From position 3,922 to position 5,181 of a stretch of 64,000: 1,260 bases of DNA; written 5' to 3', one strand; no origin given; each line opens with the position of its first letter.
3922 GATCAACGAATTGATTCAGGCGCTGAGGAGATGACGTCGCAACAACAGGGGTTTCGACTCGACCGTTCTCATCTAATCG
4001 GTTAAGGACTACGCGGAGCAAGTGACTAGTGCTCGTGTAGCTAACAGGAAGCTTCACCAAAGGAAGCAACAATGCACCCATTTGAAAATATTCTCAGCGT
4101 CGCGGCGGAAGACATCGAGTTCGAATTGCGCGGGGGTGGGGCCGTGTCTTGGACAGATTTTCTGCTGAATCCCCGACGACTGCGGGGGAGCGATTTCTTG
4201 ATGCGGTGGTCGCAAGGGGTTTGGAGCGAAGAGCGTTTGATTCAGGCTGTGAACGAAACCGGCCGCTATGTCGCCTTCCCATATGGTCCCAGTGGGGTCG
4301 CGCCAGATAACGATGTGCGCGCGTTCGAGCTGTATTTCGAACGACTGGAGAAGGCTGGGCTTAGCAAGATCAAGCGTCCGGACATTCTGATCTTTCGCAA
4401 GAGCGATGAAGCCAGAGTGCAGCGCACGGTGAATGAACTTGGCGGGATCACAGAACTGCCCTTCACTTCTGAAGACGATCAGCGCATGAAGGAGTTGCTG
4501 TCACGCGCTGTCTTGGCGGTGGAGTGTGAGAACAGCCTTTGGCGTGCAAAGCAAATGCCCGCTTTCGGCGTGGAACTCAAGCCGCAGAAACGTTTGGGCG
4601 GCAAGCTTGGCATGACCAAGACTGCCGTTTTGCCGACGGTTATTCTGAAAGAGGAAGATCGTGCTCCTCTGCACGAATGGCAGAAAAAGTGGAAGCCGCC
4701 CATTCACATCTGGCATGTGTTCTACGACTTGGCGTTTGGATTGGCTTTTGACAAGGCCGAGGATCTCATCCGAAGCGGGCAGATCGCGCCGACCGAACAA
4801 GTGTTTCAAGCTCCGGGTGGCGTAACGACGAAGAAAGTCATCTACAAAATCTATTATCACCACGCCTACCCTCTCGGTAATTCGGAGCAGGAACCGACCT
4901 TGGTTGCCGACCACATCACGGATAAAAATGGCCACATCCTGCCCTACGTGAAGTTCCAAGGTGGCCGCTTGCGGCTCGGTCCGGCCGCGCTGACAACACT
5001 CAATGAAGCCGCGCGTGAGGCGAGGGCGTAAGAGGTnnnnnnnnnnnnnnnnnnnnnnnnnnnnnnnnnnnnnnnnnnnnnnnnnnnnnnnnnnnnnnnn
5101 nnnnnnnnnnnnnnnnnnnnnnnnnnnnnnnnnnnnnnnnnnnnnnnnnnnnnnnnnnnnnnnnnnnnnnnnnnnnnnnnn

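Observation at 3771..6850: Lower-GC type II restriction-modification cassette inserted between two secreted-hydrolase genes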

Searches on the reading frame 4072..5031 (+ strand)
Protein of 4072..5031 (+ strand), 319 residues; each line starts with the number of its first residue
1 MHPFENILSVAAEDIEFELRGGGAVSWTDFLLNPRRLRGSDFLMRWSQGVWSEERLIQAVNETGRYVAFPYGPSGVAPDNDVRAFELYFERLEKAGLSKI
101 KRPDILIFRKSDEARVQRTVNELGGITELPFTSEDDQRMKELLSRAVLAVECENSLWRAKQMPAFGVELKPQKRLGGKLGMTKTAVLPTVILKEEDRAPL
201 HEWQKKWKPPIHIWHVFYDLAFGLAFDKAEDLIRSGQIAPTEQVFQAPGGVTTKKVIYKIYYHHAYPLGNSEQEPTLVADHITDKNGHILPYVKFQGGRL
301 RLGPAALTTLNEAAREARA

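Call 3: search_protein_families(library=pfam, proteins=[window:4072-5031:+], max_evalue=0.01)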
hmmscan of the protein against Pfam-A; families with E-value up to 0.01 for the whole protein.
window:4072-5031:+ (319 aa): 1 family
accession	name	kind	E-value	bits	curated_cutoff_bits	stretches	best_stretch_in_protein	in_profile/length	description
PF09545.15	RE_AccI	-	1.2e-11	44.7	22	1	39-113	35-109/366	AccI restriction endonuclease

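Call 4: search_protein_families(library=ncbifam, proteins=[window:4072-5031:+], max_evalue=0.1)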
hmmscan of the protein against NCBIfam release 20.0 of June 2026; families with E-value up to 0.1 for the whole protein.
window:4072-5031:+ (319 aa): 0 families

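Call 5: search_protein_families(library=padloc, proteins=[window:4072-5031:+], max_evalue=0.1)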
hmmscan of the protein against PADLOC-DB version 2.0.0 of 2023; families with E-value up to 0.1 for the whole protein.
window:4072-5031:+ (319 aa): 1 family
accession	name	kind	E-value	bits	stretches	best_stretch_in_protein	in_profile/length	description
PDLC03401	REase_II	-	3.6e-12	44.1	2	39-112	35-108/366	Type II restriction enzyme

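Call 7: search_solved_structures(query=window:4072-5031:+, max_evalue=10)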
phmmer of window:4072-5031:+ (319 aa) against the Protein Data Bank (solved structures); distinct sequences matched with E-value up to 10: 0.

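Call 8: find_homologous_proteins(query=window:4072-5031:+, max_evalue=0.001)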
Query window:4072-5031:+ (319 aa): 2390 proteins with E <= 0.001 among 7018 candidates; the best 120 are listed.
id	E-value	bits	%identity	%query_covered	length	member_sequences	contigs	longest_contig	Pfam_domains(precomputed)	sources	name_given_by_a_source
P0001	1.1e-200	684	95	100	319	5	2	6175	PF09545.16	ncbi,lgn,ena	-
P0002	7.2e-186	635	89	97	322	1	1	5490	PF09545.16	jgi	-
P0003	3.5e-161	554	76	99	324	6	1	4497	PF09545.16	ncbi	-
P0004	5.3e-155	534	74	99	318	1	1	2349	PF09545.16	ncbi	-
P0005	5.5e-155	534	74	99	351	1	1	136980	PF09545.16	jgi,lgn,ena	-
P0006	3.9e-154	531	73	98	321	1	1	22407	PF09545.16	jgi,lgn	-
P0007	1.2e-151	523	72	98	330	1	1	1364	PF09545.16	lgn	-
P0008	3.9e-150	518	71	99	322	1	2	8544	PF09545.16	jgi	jgi:hypothetical protein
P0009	4.3e-150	518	71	100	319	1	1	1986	PF09545.16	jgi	-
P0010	4.9e-149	514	72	97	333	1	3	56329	PF09545.16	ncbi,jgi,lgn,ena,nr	ncbi:MAG TPA: AccI family restriction endonuclease [bacterium]|nr:AccI family restriction endonuclea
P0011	8.8e-149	514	72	97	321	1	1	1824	PF09545.16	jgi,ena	-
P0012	9.6e-149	513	72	99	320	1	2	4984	PF09545.16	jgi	jgi:hypothetical protein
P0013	1.1e-148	513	88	82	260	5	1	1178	PF09545.16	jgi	jgi:hypothetical protein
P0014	1.5e-148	513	70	99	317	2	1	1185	PF09545.16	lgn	-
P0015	1.0e-147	510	70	100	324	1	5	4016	PF09545.16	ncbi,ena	-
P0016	1.1e-147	510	69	100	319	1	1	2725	PF09545.16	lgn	-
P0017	1.5e-147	509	69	100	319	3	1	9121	PF09545.16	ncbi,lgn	-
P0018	4.5e-147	508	71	99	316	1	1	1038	PF09545.16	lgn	-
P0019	1.1e-146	507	70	98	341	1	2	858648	PF09545.16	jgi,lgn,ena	-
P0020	1.7e-146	506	69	97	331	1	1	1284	PF09545.16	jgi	jgi:hypothetical protein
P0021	2.1e-146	506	69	100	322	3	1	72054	PF09545.16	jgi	jgi:hypothetical protein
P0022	2.2e-146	506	68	100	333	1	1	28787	PF09545.16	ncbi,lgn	-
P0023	4.6e-146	505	68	99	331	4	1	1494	PF09545.16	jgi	jgi:hypothetical protein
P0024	6.4e-146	504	68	100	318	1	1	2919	PF09545.16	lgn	-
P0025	6.5e-146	504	69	99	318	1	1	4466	PF09545.16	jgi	jgi:hypothetical protein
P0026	7.4e-146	504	69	97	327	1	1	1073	PF09545.16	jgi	jgi:hypothetical protein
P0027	1.2e-145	503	70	99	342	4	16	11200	PF09545.16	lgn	-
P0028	1.7e-145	503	69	99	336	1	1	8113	PF09545.16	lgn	-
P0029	3.0e-145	502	69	98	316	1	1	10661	PF09545.16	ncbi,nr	ncbi:MAG: AccI family restriction endonuclease [Dehalococcoidia bacterium]|nr:AccI family restrictio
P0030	3.6e-145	502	72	97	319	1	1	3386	PF09545.16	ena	-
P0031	4.4e-145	501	68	100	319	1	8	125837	PF09545.16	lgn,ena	-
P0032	6.1e-145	501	69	99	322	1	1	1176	PF09545.16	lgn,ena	-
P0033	8.9e-145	500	70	99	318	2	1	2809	PF09545.16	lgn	-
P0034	1.2e-144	500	68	98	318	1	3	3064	PF09545.16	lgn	-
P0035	1.7e-144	499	69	97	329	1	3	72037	PF09545.16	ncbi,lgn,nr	ncbi:MAG: AccI family restriction endonuclease [Acidobacteria bacterium]|nr:AccI family restriction 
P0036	1.8e-144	499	68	98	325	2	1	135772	PF09545.16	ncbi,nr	ncbi:MAG: AccI family restriction endonuclease [Clostridia bacterium]|nr:MAG: AccI family restrictio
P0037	1.8e-144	499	69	98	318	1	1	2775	PF09545.16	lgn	-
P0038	2.1e-144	499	69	99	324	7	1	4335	PF09545.16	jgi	jgi:hypothetical protein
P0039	2.1e-144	499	68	98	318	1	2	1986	PF09545.16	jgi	jgi:hypothetical protein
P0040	3.0e-144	499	67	97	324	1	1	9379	PF09545.16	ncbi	-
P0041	3.5e-144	498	70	98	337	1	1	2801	PF09545.16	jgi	jgi:hypothetical protein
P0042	3.9e-144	498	68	100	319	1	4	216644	PF09545.16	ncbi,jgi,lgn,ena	-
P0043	4.3e-144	498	68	98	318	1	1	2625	PF09545.16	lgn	-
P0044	4.6e-144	498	70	98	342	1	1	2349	PF09545.16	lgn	-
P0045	5.2e-144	498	68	99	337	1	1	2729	PF09545.16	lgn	-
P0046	6.0e-144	498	69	98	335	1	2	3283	PF09545.16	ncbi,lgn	-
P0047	8.3e-144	497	68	97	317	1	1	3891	PF09545.16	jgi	jgi:hypothetical protein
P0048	1.1e-143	497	66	98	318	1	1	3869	PF09545.16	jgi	jgi:hypothetical protein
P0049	1.3e-143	497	69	97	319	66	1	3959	PF09545.16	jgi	jgi:hypothetical protein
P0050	1.9e-143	496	68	99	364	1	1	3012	PF09545.16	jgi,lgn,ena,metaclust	metaclust:\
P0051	2.3e-143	496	70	98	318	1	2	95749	PF09545.16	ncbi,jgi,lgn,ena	-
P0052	2.5e-143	496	67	100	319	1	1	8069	PF09545.16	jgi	jgi:hypothetical protein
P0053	2.6e-143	496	66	99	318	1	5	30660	PF09545.16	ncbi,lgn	ncbi:MAG: AccI family restriction endonuclease [Chloroflexota bacterium]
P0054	2.6e-143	496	67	98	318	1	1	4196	PF09545.16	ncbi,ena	-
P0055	3.1e-143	495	67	99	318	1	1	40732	PF09545.16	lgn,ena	-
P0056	3.2e-143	495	69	98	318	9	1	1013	PF09545.16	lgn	-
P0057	3.2e-143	495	69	98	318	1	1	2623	PF09545.16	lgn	-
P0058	3.8e-143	495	66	99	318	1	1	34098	PF09545.16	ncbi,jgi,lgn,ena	-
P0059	3.9e-143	495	68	98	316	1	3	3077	PF09545.16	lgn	-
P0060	4.1e-143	495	67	98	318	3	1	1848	PF09545.16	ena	-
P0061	4.3e-143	495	69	99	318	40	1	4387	PF09545.16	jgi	-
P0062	4.7e-143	495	65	98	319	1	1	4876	PF09545.16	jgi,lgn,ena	-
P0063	4.8e-143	495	67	98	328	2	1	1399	PF09545.16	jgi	jgi:hypothetical protein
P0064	5.8e-143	494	68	97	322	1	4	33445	PF09545.16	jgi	jgi:hypothetical protein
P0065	7.4e-143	494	66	99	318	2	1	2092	PF09545.16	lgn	-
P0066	8.5e-143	494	68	98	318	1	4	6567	PF09545.16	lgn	-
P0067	8.8e-143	494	68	97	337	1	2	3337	PF09545.16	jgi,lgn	jgi:hypothetical protein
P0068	1.0e-142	494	69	97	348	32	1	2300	PF09545.16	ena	-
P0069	1.2e-142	493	68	98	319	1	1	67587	PF09545.16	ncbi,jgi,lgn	jgi:hypothetical protein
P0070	1.2e-142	493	66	99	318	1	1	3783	PF09545.16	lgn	-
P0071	1.3e-142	493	67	98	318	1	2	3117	PF09545.16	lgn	-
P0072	1.4e-142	493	69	97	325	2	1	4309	PF09545.16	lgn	-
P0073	1.6e-142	493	68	97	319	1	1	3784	PF09545.16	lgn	-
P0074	1.7e-142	493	67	100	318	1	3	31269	PF09545.16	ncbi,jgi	jgi:hypothetical protein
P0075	2.0e-142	493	70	97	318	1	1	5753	PF09545.16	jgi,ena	-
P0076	2.2e-142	493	68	97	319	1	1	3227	PF09545.16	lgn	-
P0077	2.2e-142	492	69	98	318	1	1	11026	PF09545.16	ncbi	-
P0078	2.6e-142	492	68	99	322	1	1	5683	PF09545.16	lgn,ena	-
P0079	2.6e-142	492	66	100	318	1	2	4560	PF09545.16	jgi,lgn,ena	-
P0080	2.7e-142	492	68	98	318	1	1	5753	PF09545.16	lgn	-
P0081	2.9e-142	492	66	99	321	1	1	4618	PF09545.16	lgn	-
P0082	2.9e-142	492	70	98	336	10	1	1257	PF09545.16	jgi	jgi:hypothetical protein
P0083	3.0e-142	492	68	98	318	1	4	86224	PF09545.16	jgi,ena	jgi:hypothetical protein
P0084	3.1e-142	492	68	98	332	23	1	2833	PF09545.16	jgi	jgi:hypothetical protein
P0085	3.1e-142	492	70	98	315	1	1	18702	PF09545.16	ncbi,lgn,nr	ncbi:MAG: AccI family restriction endonuclease [Candidatus Sumerlaeota bacterium]|nr:AccI family res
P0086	3.6e-142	492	66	98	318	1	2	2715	PF09545.16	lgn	-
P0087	3.6e-142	492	69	97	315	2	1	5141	PF09545.16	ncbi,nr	ncbi:MAG: AccI family restriction endonuclease [Rubrivivax sp.]|nr:AccI family restriction endonucle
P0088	3.6e-142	492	67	98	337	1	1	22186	PF09545.16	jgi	jgi:hypothetical protein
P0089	3.7e-142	492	69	98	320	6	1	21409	PF09545.16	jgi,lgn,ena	-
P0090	4.2e-142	492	70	98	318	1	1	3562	PF09545.16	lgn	-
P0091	4.3e-142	492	66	97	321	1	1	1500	PF09545.16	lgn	-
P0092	4.6e-142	491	66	99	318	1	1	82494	PF09545.16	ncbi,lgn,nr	ncbi:MAG: AccI family restriction endonuclease [Chloroflexi bacterium]|nr:AccI family restriction en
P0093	4.6e-142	491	68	98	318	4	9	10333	PF09545.16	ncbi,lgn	-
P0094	4.7e-142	491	66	99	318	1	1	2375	PF09545.16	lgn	-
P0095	5.3e-142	491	69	97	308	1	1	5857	PF09545.16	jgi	-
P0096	5.6e-142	491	66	100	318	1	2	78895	PF09545.16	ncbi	-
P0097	5.8e-142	491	68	98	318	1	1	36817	PF09545.16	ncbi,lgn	-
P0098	7.0e-142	491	70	97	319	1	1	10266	PF09545.16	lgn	-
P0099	7.6e-142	491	66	98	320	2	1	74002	PF09545.16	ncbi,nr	ncbi:MAG: type II restriction endonuclease [Deltaproteobacteria bacterium RBG_13_61_14]|nr:MAG: type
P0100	8.4e-142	491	67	98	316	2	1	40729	PF09545.16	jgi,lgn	jgi:hypothetical protein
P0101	8.4e-142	491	67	99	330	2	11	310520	PF09545.16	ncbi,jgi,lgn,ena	-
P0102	8.5e-142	491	69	97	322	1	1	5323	PF09545.16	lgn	-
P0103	9.4e-142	490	67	100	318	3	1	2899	PF09545.16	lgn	-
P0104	9.5e-142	490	67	98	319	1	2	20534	PF09545.16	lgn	-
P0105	1.1e-141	490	65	100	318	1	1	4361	PF09545.16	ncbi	-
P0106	1.2e-141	490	66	100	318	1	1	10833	PF09545.16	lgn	-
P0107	1.2e-141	490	68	98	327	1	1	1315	PF09545.16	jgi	jgi:hypothetical protein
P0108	1.3e-141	490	69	98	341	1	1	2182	PF09545.16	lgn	-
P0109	1.4e-141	490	68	98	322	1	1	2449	PF09545.16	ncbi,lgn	-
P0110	1.8e-141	489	70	98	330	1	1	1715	PF09545.16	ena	-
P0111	1.8e-141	489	68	98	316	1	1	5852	PF09545.16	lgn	-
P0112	2.2e-141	489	66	99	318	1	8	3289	PF09545.16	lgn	-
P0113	2.3e-141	489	66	98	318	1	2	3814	PF09545.16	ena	-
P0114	2.3e-141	489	66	98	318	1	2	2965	PF09545.16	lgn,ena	-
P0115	2.8e-141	489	68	98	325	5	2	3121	PF09545.16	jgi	-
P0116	3.3e-141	489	67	99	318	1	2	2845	PF09545.16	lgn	-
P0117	3.9e-141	488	69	98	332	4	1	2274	PF09545.16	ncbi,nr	ncbi:MAG TPA: AccI family restriction endonuclease [Nitrospira sp.]|nr:AccI family restriction endon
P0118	4.0e-141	488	65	100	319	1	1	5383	PF09545.16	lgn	-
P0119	4.0e-141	488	69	97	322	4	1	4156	PF09545.16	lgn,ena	-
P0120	4.2e-141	488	67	98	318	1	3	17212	PF09545.16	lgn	-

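Call 9: find_encoding_contigs(protein=P0001, flank=6000, max_places=4)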
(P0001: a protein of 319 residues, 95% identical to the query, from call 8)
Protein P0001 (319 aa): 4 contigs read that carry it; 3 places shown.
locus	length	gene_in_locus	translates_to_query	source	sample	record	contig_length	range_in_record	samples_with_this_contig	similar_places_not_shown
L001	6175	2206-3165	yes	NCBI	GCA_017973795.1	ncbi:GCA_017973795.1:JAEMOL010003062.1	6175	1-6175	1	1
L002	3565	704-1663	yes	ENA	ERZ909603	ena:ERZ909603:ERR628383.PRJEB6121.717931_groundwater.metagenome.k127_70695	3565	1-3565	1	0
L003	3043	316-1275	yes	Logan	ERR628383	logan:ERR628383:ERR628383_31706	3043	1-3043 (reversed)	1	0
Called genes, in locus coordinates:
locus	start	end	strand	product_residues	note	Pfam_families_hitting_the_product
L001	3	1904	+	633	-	?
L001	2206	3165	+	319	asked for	PF09545:RE_AccI (faint)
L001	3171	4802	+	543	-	PF02384:N6_Mtase, PF07669:Eco57I, PF22837:M_Eco57I_C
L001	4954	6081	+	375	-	PF16126:DUF4838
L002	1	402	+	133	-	?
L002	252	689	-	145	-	-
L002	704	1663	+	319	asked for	PF09545:RE_AccI (faint)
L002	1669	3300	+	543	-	PF02384:N6_Mtase, PF07669:Eco57I, PF22837:M_Eco57I_C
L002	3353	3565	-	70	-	?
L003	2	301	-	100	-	?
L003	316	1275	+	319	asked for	PF09545:RE_AccI (faint)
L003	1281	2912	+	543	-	PF02384:N6_Mtase, PF07669:Eco57I, PF22837:M_Eco57I_C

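Call 10: find_encoding_contigs(protein=P0005, flank=6000, max_places=2)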
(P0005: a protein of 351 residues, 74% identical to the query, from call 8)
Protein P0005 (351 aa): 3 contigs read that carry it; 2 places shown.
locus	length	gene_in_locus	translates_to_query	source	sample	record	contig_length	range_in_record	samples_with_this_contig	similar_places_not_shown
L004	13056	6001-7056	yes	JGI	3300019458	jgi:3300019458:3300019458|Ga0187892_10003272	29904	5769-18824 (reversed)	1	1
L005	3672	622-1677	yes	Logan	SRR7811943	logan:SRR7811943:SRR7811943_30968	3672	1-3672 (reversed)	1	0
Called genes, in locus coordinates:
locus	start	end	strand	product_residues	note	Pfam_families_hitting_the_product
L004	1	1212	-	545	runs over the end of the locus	PF00118:Cpn60_TCP1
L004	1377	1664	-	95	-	PF00166:Cpn10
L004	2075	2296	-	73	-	-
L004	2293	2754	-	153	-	-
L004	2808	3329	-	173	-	-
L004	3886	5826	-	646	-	PF00012:HSP70, PF06723:MreB_Mbl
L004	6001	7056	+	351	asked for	PF09545:RE_AccI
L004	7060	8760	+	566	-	PF02384:N6_Mtase, PF07669:Eco57I, PF22837:M_Eco57I_C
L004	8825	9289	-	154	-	PF27746:Small_heat_shock_put (weak), PF04969:CS (faint), PF00011:HSP20, PF17886:ArsA_HSP20 (weak)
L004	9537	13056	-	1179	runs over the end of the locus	PF05977:MFS_3 (weak), PF07690:MFS_1, PF01553:Acyltransferase, PF00501:AMP-binding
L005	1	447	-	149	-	?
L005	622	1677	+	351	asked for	PF09545:RE_AccI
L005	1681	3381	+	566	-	PF02384:N6_Mtase, PF07669:Eco57I, PF22837:M_Eco57I_C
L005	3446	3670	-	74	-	?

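Call 11: find_encoding_contigs(protein=P0019, flank=6000, max_places=2)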
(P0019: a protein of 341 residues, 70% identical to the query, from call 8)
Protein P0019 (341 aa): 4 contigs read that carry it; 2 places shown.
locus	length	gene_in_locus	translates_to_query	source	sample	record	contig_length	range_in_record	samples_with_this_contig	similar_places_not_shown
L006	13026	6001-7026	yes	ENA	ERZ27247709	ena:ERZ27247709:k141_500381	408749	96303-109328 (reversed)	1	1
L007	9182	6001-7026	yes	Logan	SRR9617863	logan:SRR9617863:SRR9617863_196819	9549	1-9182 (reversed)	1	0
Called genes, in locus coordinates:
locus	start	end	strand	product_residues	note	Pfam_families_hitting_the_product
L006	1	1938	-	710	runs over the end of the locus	PF16875:Glyco_hydro_36N, PF02065:Melibiase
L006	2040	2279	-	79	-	-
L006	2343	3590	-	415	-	PF13393:tRNA-synt_His, PF00587:tRNA-synt_2b, PF03129:HGTP_anticodon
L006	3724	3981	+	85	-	PF12732:YtxH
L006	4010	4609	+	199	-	-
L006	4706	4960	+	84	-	PF01197:Ribosomal_L31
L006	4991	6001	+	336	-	PF07136:DUF1385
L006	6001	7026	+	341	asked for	PF09545:RE_AccI (weak)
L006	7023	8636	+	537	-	PF02384:N6_Mtase, PF07669:Eco57I, PF22837:M_Eco57I_C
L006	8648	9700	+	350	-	PF03462:PCRF, PF00472:RF-1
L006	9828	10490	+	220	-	PF01300:Sua5_yciO_yrdC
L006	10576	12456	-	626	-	-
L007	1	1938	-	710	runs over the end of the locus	PF16875:Glyco_hydro_36N, PF02065:Melibiase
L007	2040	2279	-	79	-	-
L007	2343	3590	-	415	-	PF13393:tRNA-synt_His, PF00587:tRNA-synt_2b, PF03129:HGTP_anticodon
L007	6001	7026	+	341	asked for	PF09545:RE_AccI (weak)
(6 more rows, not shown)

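Call 27: find_related_loci(query=A1, collection=metagenome_contigs, flank=5000)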
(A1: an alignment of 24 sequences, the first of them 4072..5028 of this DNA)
Query A1 (319 aa) in metagenome_contigs; peptide patterns used: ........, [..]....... (x = any residue, [..] = any of these).
599 stretches matched a pattern (row limit reached: there are more); 532 encode a relative of the query (tblastn E <= 1e-3); the best 80 are kept; 80 distinct loci.
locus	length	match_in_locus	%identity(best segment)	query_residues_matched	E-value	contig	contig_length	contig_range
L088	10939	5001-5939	74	2-316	7e-160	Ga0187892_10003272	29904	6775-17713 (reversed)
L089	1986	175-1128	71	1-318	1e-166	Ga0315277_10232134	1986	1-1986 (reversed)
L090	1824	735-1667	72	1-311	1e-166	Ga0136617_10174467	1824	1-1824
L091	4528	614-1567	70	1-318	2e-157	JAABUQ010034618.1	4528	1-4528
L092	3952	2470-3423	69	1-318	1e-156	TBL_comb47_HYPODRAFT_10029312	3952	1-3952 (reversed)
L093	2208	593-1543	69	1-317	5e-162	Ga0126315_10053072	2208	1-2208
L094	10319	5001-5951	69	1-316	3e-150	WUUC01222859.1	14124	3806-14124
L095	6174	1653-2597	69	4-318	3e-150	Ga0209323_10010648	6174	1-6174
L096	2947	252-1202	68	1-317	6e-157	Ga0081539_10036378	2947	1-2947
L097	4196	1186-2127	67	1-314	5e-153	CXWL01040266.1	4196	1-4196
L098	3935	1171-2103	69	4-314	8e-154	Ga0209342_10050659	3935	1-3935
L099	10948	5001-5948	71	4-317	2e-149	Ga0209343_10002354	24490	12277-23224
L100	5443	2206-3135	69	2-311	2e-150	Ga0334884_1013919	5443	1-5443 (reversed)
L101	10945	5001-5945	66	1-315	3e-149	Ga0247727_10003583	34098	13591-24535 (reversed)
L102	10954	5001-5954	68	1-318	1e-148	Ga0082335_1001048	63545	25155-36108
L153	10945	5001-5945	63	1-315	1e-143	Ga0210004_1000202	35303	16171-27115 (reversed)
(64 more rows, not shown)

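Call 28: find_related_loci(query=A1, collection=viral_contigs, flank=5000)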
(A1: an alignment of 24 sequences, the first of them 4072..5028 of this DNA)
Query A1 (319 aa) in viral_contigs; peptide patterns used: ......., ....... (x = any residue, [..] = any of these).
5 stretches matched a pattern, but none encodes a relative of the query by tblastn (E <= 1e-3).
